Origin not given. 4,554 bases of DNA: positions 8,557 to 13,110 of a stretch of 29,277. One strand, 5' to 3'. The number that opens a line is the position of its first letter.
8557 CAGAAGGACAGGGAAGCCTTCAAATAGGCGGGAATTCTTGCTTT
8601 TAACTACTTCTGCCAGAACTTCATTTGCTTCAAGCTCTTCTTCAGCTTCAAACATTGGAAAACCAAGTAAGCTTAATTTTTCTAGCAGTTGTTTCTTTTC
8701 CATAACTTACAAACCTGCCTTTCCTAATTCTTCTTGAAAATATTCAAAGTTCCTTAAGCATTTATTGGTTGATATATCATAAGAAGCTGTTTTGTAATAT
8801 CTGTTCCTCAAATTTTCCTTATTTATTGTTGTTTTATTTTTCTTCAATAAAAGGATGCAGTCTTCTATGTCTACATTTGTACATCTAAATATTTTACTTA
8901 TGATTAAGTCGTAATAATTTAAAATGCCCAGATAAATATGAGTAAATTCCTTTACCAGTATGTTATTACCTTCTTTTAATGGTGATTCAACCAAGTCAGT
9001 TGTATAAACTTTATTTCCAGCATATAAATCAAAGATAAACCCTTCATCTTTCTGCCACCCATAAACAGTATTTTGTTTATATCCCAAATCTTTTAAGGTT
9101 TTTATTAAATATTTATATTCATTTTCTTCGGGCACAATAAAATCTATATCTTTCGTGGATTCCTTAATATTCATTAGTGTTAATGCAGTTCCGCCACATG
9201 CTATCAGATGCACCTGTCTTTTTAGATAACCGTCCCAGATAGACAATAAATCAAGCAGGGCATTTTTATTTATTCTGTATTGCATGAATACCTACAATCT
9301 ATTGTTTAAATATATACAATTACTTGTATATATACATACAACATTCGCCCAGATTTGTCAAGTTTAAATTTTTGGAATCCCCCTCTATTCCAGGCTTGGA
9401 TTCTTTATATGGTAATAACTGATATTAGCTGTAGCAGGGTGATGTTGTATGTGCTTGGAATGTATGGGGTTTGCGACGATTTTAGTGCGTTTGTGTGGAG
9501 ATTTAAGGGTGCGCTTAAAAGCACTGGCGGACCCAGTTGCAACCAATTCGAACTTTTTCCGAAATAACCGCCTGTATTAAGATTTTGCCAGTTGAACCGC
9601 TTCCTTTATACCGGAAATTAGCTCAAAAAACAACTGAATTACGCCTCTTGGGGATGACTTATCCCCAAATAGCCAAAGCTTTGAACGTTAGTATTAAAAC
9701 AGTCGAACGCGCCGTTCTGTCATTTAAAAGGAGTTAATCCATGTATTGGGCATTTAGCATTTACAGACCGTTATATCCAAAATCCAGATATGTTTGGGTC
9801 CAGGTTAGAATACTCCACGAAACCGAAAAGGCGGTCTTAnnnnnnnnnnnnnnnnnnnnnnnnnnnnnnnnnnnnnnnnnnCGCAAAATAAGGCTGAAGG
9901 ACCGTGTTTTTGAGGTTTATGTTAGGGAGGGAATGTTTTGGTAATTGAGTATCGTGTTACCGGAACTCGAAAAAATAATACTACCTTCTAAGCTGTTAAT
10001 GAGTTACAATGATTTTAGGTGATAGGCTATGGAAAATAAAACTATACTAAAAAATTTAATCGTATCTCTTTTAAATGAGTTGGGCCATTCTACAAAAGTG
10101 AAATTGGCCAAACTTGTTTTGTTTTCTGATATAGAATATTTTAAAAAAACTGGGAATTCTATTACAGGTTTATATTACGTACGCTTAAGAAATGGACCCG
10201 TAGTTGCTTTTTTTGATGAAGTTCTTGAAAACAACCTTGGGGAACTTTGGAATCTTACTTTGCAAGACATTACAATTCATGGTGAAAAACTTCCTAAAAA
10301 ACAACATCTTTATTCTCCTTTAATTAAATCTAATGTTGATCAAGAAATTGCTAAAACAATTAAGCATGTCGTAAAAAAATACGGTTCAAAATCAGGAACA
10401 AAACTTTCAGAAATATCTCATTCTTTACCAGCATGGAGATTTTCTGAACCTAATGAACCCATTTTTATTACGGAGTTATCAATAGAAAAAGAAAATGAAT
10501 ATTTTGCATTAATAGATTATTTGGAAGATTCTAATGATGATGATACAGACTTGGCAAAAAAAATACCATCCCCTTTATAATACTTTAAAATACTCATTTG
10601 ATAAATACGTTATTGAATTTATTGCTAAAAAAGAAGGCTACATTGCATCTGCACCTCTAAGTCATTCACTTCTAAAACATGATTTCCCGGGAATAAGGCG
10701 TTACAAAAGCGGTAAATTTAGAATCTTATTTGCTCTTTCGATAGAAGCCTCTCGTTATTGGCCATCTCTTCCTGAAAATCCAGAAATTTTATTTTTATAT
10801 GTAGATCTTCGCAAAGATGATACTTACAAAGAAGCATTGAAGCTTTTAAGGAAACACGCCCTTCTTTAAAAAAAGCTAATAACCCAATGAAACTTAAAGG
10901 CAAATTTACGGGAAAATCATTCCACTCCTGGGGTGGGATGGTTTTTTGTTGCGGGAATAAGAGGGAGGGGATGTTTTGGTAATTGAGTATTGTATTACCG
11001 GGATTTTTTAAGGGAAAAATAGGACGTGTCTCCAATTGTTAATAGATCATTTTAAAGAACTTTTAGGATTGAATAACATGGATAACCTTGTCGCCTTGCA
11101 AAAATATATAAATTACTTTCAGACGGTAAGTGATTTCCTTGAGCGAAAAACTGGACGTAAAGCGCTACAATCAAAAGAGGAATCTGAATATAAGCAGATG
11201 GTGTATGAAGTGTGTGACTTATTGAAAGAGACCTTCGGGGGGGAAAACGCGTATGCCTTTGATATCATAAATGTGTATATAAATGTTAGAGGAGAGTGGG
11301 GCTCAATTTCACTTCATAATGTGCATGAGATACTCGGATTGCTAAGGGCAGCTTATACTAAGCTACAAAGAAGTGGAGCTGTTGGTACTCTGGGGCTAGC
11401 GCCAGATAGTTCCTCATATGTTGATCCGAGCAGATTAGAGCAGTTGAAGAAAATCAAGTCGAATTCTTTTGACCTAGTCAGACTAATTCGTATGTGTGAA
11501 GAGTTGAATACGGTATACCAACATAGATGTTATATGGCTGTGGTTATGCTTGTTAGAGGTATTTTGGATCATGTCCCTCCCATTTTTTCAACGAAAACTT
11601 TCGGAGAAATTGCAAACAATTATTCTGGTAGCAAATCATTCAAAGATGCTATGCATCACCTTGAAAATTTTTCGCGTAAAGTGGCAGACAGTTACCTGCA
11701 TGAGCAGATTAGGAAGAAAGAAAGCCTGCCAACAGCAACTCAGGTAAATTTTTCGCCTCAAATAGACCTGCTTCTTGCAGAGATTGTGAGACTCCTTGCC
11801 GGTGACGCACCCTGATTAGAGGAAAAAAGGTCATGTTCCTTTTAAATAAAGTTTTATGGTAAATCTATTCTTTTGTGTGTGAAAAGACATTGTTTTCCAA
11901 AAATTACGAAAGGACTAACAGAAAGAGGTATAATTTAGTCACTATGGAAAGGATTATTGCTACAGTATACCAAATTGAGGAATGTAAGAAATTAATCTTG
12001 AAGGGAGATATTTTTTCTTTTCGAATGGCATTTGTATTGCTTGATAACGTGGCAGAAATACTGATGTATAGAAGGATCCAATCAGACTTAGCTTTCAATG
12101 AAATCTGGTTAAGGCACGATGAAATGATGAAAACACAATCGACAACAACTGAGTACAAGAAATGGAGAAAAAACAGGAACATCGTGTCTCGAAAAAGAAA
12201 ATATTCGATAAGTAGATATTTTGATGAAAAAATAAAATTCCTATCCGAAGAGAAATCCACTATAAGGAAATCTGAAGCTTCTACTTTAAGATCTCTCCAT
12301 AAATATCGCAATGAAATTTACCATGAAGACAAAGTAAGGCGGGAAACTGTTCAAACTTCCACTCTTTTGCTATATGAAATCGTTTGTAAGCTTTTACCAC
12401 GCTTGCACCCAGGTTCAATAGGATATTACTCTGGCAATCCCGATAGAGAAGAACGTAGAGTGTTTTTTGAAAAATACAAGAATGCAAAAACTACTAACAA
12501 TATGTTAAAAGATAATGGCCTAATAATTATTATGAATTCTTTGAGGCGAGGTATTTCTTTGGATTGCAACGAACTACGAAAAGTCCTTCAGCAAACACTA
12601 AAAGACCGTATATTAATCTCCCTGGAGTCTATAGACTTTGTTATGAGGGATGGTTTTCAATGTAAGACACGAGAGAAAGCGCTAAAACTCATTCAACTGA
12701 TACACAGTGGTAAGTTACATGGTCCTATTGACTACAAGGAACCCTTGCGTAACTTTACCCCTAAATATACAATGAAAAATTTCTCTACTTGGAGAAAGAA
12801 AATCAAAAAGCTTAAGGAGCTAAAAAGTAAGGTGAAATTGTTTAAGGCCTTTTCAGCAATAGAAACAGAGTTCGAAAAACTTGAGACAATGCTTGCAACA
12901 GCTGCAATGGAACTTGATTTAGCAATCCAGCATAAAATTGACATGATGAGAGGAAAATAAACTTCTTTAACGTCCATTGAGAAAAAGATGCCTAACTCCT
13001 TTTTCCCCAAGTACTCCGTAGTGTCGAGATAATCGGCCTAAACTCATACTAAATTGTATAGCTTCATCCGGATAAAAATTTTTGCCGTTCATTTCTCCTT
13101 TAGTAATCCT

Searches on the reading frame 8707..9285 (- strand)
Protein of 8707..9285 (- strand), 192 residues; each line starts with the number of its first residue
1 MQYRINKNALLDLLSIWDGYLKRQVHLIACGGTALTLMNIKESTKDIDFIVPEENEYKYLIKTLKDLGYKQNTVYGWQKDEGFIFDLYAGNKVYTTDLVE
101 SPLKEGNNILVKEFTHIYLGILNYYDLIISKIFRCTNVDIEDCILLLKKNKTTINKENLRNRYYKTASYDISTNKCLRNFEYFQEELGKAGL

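Call 5: search_protein_families(library=ncbifam, proteins=[window:8707-9285:-], max_evalue=0.1)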
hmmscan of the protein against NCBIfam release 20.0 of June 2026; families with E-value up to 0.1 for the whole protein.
window:8707-9285:- (192 aa): 0 families

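Call 6: search_protein_families(library=phrogs, proteins=[window:8707-9285:-], max_evalue=0.1)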
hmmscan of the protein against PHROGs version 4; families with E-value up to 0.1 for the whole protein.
window:8707-9285:- (192 aa): 1 family
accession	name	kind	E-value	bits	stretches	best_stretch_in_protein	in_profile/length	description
phrog_12854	-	unknown function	0.0092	16.7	1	27-62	24-58/137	-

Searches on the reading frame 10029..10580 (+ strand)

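Call 5: search_protein_families(library=ncbifam, proteins=[window:10029-10580:+], max_evalue=0.1)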
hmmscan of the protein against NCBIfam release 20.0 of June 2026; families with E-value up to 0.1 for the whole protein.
window:10029-10580:+ (183 aa): 2 families
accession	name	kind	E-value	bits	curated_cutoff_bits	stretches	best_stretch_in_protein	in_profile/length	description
NF047745.1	SocA_antitoxin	equivalog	0.0024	17.6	190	1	9-132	8-124/176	type VI toxin-antitoxin system SocA family antitoxin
NF003090.0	PRK04017.1-1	equivalog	0.072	12.8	120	0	77-117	66-106/132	hypothetical protein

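Call 6: search_protein_families(library=phrogs, proteins=[window:10029-10580:+], max_evalue=0.1)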
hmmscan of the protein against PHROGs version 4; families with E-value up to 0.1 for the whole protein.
window:10029-10580:+ (183 aa): 3 families
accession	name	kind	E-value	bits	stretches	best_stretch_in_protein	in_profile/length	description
phrog_1281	-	unknown function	5.5e-13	50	1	9-154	15-148/195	-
phrog_10390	-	unknown function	1.1e-07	32.6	1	18-154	162-289/299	-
phrog_12266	-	unknown function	0.0076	17.1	1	22-48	6-29/71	-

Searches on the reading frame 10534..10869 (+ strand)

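Call 5: search_protein_families(library=ncbifam, proteins=[window:10534-10869:+], max_evalue=0.1)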
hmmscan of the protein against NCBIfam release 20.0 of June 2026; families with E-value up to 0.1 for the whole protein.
window:10534-10869:+ (111 aa): 0 families

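Call 6: search_protein_families(library=phrogs, proteins=[window:10534-10869:+], max_evalue=0.1)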
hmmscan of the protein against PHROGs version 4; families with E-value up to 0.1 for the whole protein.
window:10534-10869:+ (111 aa): 1 family
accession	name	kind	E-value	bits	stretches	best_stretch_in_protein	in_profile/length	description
phrog_8322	-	unknown function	0.023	15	1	3-16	5-18/44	-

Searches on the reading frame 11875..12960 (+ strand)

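Call 3: search_protein_families(library=pfam, proteins=[window:11875-12960:+], max_evalue=0.1)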
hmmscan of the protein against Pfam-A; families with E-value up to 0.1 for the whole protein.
window:11875-12960:+ (361 aa): 1 family
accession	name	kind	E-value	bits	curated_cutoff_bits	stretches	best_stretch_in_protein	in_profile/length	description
PF24998.1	DUF7778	-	0.033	14.5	25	1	195-242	32-80/125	Domain of unknown function (DUF7778)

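Call 4: search_protein_families(library=padloc, proteins=[window:11875-12960:+], max_evalue=0.1)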
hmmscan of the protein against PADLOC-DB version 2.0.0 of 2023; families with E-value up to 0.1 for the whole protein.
window:11875-12960:+ (361 aa): 0 families

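Call 5: search_protein_families(library=ncbifam, proteins=[window:11875-12960:+], max_evalue=0.1)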
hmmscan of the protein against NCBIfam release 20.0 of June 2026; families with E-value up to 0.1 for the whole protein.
window:11875-12960:+ (361 aa): 1 family
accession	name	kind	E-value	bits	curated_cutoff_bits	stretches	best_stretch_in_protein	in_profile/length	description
NF002558.0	PRK02126.1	subfamily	0.015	14.3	315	1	203-257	6-62/345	ribonuclease Z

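Call 6: search_protein_families(library=phrogs, proteins=[window:11875-12960:+], max_evalue=0.1)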
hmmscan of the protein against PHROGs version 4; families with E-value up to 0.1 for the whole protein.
window:11875-12960:+ (361 aa): 0 families
